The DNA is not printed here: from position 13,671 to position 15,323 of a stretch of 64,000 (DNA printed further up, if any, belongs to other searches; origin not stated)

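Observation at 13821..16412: Split Mg2+-type uptake pair: soluble MgtE-N/CBS sensor-domain protein next to an Nramp-related transporter with NRMT-like site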

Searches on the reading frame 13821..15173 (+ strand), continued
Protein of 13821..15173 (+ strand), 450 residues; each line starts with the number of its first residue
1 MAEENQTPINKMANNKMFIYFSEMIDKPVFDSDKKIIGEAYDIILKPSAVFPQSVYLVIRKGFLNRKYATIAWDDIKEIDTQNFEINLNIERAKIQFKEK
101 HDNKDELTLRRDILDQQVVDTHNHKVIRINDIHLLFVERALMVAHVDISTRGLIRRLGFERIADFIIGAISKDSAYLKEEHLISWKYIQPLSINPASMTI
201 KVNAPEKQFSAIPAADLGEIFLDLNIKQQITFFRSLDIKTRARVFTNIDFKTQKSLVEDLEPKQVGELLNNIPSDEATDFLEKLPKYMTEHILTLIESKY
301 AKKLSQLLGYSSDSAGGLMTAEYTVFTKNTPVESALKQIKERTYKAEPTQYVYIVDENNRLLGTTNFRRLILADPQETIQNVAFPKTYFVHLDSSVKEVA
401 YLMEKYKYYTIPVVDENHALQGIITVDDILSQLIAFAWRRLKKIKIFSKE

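Call 17: find_encoding_contigs(protein=P0006, flank=6000, max_places=3)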
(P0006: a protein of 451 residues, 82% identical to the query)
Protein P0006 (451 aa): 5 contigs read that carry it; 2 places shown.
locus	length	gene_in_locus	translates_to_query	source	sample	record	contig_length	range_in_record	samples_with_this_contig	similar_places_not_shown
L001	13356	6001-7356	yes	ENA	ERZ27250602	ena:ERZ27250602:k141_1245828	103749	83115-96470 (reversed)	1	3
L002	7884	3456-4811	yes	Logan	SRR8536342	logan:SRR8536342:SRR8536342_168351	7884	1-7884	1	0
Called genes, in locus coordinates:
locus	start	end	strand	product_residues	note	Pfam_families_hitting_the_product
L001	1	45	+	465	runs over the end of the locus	PF01336:tRNA_anti-codon, PF00152:tRNA-synt_2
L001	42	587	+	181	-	PF01476:LysM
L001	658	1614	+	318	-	PF02562:PhoH, PF00270:DEAD (faint), PF13245:AAA_19, PF13604:AAA_30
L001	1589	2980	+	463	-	PF07698:7TM-7TMR_HD, PF01966:HD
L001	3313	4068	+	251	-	PF11967:RecO_N, PF02565:RecO_C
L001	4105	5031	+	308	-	PF01210:NAD_Gly3P_dh_N, PF02254:TrkA_N (faint), PF02558:ApbA, PF03721:UDPG_MGDP_dh_N (faint), PF08546:ApbA_C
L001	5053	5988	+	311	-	PF02424:ApbE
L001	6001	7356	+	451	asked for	PF03448:MgtE_N, PF00571:CBS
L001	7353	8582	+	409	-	PF01566:Nramp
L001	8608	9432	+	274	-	PF02548:Pantoate_transf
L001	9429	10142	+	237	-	-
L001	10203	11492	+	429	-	PF00587:tRNA-synt_2b, PF03129:HGTP_anticodon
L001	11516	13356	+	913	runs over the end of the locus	PF01326:PPDK_N, PF00391:PEP-utilizers, PF02896:PEP-utilizers_C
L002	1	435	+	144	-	?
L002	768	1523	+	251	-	PF11967:RecO_N, PF02565:RecO_C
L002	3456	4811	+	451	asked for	PF03448:MgtE_N, PF00571:CBS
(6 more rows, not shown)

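Call 18: find_encoding_contigs(protein=P0069, flank=6000, max_places=3)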
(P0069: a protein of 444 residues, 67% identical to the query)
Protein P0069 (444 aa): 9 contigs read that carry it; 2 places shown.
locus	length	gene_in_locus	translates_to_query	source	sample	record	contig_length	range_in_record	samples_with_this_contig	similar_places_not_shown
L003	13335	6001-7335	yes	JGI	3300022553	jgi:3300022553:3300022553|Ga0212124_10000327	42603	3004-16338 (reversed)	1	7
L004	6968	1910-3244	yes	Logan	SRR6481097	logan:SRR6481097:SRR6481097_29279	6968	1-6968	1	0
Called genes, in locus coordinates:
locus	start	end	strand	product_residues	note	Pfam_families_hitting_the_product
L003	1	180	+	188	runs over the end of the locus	PF01476:LysM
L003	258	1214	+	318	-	PF02562:PhoH, PF13245:AAA_19, PF13604:AAA_30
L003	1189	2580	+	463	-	PF07698:7TM-7TMR_HD, PF01966:HD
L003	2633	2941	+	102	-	PF02130:YbeY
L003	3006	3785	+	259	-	PF11967:RecO_N, PF02565:RecO_C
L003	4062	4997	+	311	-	PF01210:NAD_Gly3P_dh_N, PF02558:ApbA, PF03721:UDPG_MGDP_dh_N (faint), PF08546:ApbA_C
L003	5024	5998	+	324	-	PF02424:ApbE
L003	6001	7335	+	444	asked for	PF05239:PRC (faint), PF03448:MgtE_N, PF00571:CBS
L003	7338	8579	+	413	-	PF01566:Nramp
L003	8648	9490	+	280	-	PF02548:Pantoate_transf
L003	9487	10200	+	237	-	-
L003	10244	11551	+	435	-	PF00587:tRNA-synt_2b, PF03129:HGTP_anticodon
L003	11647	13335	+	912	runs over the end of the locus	PF01326:PPDK_N, PF00391:PEP-utilizers, PF02896:PEP-utilizers_C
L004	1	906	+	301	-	?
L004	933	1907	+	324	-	PF02424:ApbE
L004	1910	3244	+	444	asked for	PF05239:PRC (faint), PF03448:MgtE_N, PF00571:CBS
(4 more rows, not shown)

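Call 29: predict_structure(alignment_id=A1)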
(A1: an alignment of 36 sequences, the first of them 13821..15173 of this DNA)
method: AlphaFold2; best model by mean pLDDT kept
length: 450 residues; sequences in the alignment: 36
mean_pLDDT: 66.0   pTM: 0.33
mean pLDDT of the five models: 66.0, 61.0, 60.6, 59.6, 56.8
residues with pLDDT >= 90: 19; 70-90: 207; 50-70: 115; < 50: 109
segments of 3 or more residues with pLDDT < 50: 1-18, 116-128, 133-148, 182-207, 304-322, 344-349
pLDDT, mean of each block of 10 residues (from residue 1): 38 45 78 89 67 74 84 82 81 84 63 49 42 40 47 58 74 64 45 28 39 51 63 73 82 84 82 75 77 65 44 28 76 81 50 86 83 88 86 79 73 85 72 62 52
secondary structure, 60 per line:
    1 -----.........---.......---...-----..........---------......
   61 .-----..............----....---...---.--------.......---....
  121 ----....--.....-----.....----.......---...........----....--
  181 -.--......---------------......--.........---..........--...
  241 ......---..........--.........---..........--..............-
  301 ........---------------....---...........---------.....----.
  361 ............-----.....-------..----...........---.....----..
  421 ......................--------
elements in order: H6-14 E18-20 H21-24 E28-30 E36-45 E55-61 E67-72 E76-80 E85-88 H109-113 E117-120 E125-128 E131-135 E141-145 H150-156 H160-170 H175-178 E188-190 H206-211 H214-222 H226-235 H238-246 H250-259 H262-270 H274-283 H286-299 H301-308 E324-327 H332-341 E351-355 E360-366 H367-372 H379-382 H396-406 E410-414 E419-425 H426-442

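Call 30: search_protein_representatives(protein=window:13821-15173:+)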
Query: 450 residues. Proteins with E-value up to 0.001 (for the whole library): 8028; up to 1e-10: 3714; up to 1e-30: 383. The best 150 are listed.
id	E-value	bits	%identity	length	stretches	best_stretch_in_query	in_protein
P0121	2.6e-173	593.4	60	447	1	6-449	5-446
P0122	1.4e-126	439.4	48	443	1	11-441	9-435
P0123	2.7e-122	425.3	45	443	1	16-441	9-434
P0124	4.2e-109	381.8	44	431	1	17-441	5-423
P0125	4.1e-97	342.4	38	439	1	17-443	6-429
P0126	2.3e-92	326.7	40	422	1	16-434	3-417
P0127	1.5e-90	320.8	38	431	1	16-443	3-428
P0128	3.3e-87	309.7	35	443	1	17-440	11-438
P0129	4.2e-85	302.8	36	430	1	17-440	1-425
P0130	5.9e-84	299.0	48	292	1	154-442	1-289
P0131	4.7e-79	282.9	33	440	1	16-441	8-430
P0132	3.9e-77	276.5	63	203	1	13-206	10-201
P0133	5.0e-77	276.2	33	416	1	17-434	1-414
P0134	1.2e-74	268.3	31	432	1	15-433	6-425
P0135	7.3e-73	262.5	30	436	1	16-441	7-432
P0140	2.4e-69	250.9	31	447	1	17-440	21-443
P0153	4.5e-60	220.4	31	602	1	19-431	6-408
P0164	9.2e-58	212.7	32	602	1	19-433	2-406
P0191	1.1e-53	199.3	30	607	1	19-433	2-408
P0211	1.3e-51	192.5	29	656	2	200-431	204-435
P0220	1.1e-50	189.5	30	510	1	11-433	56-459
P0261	2.0e-47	178.7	28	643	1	7-434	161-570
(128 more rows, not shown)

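Call 32: search_protein_families(library=pfam, proteins=[P0153, P0164, P0191, P0211, P0261, P0132, P0130, P0125, P0140, P0220], max_evalue=0.001)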
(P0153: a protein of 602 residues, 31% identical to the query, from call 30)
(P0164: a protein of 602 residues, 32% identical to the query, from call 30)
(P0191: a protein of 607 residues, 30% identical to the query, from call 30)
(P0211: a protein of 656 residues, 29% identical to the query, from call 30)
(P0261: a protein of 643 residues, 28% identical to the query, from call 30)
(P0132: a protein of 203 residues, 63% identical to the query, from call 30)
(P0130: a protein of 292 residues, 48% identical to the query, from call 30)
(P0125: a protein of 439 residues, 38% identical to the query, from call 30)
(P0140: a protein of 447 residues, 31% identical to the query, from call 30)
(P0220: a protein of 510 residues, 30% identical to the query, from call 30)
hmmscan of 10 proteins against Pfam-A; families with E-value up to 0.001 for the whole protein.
P0153 (602 aa): 5 families
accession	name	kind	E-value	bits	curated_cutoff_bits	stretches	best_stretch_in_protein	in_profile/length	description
PF03448.22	MgtE_N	-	4.4e-24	85.4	25.9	1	189-289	1-101/102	MgtE intracellular N domain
PF00571.33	CBS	-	2.9e-19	69.6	24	2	356-409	1-54/57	CBS domain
PF01769.21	MgtE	-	3e-12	47.3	27.6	1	476-594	2-122/125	Divalent cation transporter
PF14841.11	FliG_M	-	5.7e-06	26.9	25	0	239-275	13-49/76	FliG middle domain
PF05239.21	PRC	-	0.00022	21.6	21.2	0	4-61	2-58/78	PRC-barrel domain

P0164 (602 aa): 4 families
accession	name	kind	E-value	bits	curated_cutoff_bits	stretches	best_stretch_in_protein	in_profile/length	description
PF03448.22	MgtE_N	-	3.2e-25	89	25.9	1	185-286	1-102/102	MgtE intracellular N domain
PF00571.33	CBS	-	3.5e-21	75.7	24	2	352-407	1-56/57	CBS domain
PF01769.21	MgtE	-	2.1e-06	28.5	27.6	1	469-566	1-99/125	Divalent cation transporter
PF14841.11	FliG_M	-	0.00011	22.8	25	0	242-267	20-45/76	FliG middle domain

P0191 (607 aa): 3 families
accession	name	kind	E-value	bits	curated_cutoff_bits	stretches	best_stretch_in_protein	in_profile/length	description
PF03448.22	MgtE_N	-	7.6e-22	78.2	25.9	1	187-287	1-101/102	MgtE intracellular N domain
PF00571.33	CBS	-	1.1e-15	58.2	24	1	354-409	1-56/57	CBS domain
PF05239.21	PRC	-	3.2e-07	30.7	21.2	1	2-77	4-76/78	PRC-barrel domain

P0211 (656 aa): 5 families
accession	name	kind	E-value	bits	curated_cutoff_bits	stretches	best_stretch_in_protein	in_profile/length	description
PF03448.22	MgtE_N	-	6.9e-26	91.2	25.9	1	216-314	1-99/102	MgtE intracellular N domain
PF00571.33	CBS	-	1.8e-18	67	24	2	385-438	3-56/57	CBS domain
PF01769.21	MgtE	-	4e-09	37.2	27.6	1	525-645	1-124/125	Divalent cation transporter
PF05239.21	PRC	-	1e-06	29.1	21.2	0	2-65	4-66/78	PRC-barrel domain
PF14841.11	FliG_M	-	3.4e-06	27.6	25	0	260-288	19-47/76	FliG middle domain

P0261 (643 aa): 3 families
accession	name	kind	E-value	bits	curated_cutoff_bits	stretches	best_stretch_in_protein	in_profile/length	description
PF03448.22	MgtE_N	-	5.7e-21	75.4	25.9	1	348-449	1-102/102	MgtE intracellular N domain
PF00571.33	CBS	-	6.2e-13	49.3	24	2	515-570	1-56/57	CBS domain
PF05239.21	PRC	-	3e-06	27.6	21.2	1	172-232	3-67/78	PRC-barrel domain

P0132 (203 aa): 1 family
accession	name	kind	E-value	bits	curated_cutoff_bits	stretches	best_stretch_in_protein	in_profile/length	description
PF05239.21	PRC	-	6.5e-07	29.7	21.2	1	16-84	4-72/78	PRC-barrel domain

P0130 (292 aa): 2 families
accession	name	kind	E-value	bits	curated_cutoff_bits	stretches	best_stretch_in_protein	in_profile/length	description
PF03448.22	MgtE_N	-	3.3e-21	76.2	25.9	1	59-160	1-102/102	MgtE intracellular N domain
PF00571.33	CBS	-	2.4e-17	63.4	24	2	235-280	10-55/57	CBS domain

P0125 (439 aa): 3 families
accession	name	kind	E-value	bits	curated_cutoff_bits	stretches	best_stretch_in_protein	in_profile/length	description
PF03448.22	MgtE_N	-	4.3e-18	66.2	25.9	1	198-296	3-101/102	MgtE intracellular N domain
PF00571.33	CBS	-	9.9e-15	55.1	24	1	369-418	7-54/57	CBS domain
PF05239.21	PRC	-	1.8e-09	37.9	21.2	1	8-63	4-58/78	PRC-barrel domain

P0140 (447 aa): 4 families
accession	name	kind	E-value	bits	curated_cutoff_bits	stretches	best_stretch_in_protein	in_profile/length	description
PF03448.22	MgtE_N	-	1.9e-28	99.4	25.9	1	214-316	1-102/102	MgtE intracellular N domain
PF00571.33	CBS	-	3.5e-18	66.1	24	2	383-437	2-56/57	CBS domain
PF14841.11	FliG_M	-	1.2e-06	29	25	0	259-299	7-47/76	FliG middle domain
PF05239.21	PRC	-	0.00032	21.1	21.2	0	22-50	3-31/78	PRC-barrel domain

P0220 (510 aa): 3 families
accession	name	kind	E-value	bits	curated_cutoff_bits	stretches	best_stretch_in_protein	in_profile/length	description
PF03448.22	MgtE_N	-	1.6e-20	73.9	25.9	1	238-339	1-102/102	MgtE intracellular N domain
PF00571.33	CBS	-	1.9e-15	57.3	24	2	407-460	3-56/57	CBS domain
PF05239.21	PRC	-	6e-07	29.8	21.2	1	63-130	3-74/78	PRC-barrel domain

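Call 36: find_related_loci(query=A3, collection=genome_contigs, flank=6000)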
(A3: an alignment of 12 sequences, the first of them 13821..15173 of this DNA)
Query A3 (450 aa) in genome_contigs; peptide patterns used: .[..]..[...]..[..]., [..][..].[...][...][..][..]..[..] (x = any residue, [..] = any of these).
599 stretches matched a pattern (row limit reached: there are more); 563 encode a relative of the query (tblastn E <= 1e-3); the best 80 are kept; 80 distinct loci.
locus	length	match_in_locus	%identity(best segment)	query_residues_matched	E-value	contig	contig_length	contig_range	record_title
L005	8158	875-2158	69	17-446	0e+0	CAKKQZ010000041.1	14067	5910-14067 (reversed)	Omnitrophica bacterium GWA2_41_15 isolate Hainich-H51-bin231-1 genome assembly, contig: H51-bin231_1_Hain_H51_02um_R1_20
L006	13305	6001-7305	66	11-445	0e+0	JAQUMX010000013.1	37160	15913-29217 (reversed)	MAG: Candidatus Omnitrophota bacterium isolate STD1_164 NODE_2188_length_37160_cov_4.680285_Sandtown_D1, whole genome sh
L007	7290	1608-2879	67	16-441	0e+0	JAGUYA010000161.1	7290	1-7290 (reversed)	MAG: Candidatus Omnitrophota bacterium isolate DeMMO4_14 c_000000028734, whole genome shotgun sequence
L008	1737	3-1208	72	42-445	0e+0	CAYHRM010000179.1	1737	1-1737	MAG TPA_asm: uncultured Planctomycetales bacterium isolate ERP119705_co15_217 genome assembly, contig: NODE_115376_lengt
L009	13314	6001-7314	65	11-450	0e+0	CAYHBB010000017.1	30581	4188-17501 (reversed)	MAG TPA_asm: uncultured Planctomycetales bacterium isolate ERP119294_co2_534 genome assembly, contig: k141_3087094, whol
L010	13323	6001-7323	64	9-450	0e+0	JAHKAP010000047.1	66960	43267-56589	MAG: Candidatus Omnitrophota bacterium isolate Undefined_mixed_planktonic.mb.47 Undefined_mixed_pl.mb.47_k141_723174, wh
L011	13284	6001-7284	65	17-445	0e+0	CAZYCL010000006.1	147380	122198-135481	MAG TPA_asm: uncultured Planctomycetales bacterium isolate binchicken_co44_116 genome assembly, contig: NODE_157_length_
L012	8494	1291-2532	50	16-443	4e-146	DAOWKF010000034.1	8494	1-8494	MAG TPA_asm: Candidatus Omnitrophota bacterium isolate CSMAG_2088 CSMAG_2088_k141_1473502_length_8494_cov_32.0000, whole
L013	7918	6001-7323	51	7-442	4e-143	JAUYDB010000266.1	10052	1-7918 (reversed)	MAG: Candidatus Omnitrophota bacterium isolate C20_maxbin.118 C20_k141_360548, whole genome shotgun sequence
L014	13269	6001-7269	50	17-443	3e-141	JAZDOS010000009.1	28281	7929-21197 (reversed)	MAG: Candidatus Omnitrophota bacterium isolate MEGAHIT-group-0.790 k141_17154214, whole genome shotgun sequence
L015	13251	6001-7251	51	10-440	4e-134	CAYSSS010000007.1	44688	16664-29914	MAG TPA_asm: uncultured Planctomycetia bacterium isolate SRP178699_co1_483 genome assembly, contig: NODE_755_length_4468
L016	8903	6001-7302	48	9-443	8e-132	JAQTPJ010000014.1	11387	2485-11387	MAG: Candidatus Omnitrophota bacterium isolate STB_113 NODE_14562_length_11387_cov_2.722025_Sandtown_B, whole genome sho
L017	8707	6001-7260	46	17-440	6e-128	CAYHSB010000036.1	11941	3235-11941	MAG TPA_asm: uncultured Chitinophagales bacterium isolate ERP119705_co14_545 genome assembly, contig: NODE_6956_length_1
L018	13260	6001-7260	46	17-440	9e-127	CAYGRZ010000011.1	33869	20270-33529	MAG TPA_asm: uncultured Planctomycetia bacterium isolate ERP119294_co1_123 genome assembly, contig: NODE_1392_length_338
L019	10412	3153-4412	44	16-443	1e-117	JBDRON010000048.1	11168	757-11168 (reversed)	MAG: Elusimicrobiota bacterium isolate MEGAHIT-group-1.958 k141_2045939, whole genome shotgun sequence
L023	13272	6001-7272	38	16-442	5e-104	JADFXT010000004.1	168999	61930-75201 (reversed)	MAG: Candidatus Omnitrophota bacterium isolate nDJH15bin6 nDJH15_bin6_NODE_4_length_168999_cov_7.763105, whole genome sh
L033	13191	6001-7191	29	20-434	5e-61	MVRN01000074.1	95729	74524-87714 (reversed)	MAG: Pelotomaculum sp. PtaU1.Bin035 A4E55_contig000074, whole genome shotgun sequence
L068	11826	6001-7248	27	12-440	4e-48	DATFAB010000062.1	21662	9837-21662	MAG TPA_asm: Geomonas sp. isolate SMAG_U8490 k141_88613, whole genome shotgun sequence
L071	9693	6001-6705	33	200-434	3e-40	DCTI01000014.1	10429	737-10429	MAG TPA_asm: Negativicutes bacterium UBA1444 UBA1444_contig_80544, whole genome shotgun sequence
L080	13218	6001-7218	25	18-440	1e-37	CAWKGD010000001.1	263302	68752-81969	MAG: uncultured Acidimicrobiaceae bacterium isolate MFD09222.bin.1.182 genome assembly, contig: contig_120385, whole gen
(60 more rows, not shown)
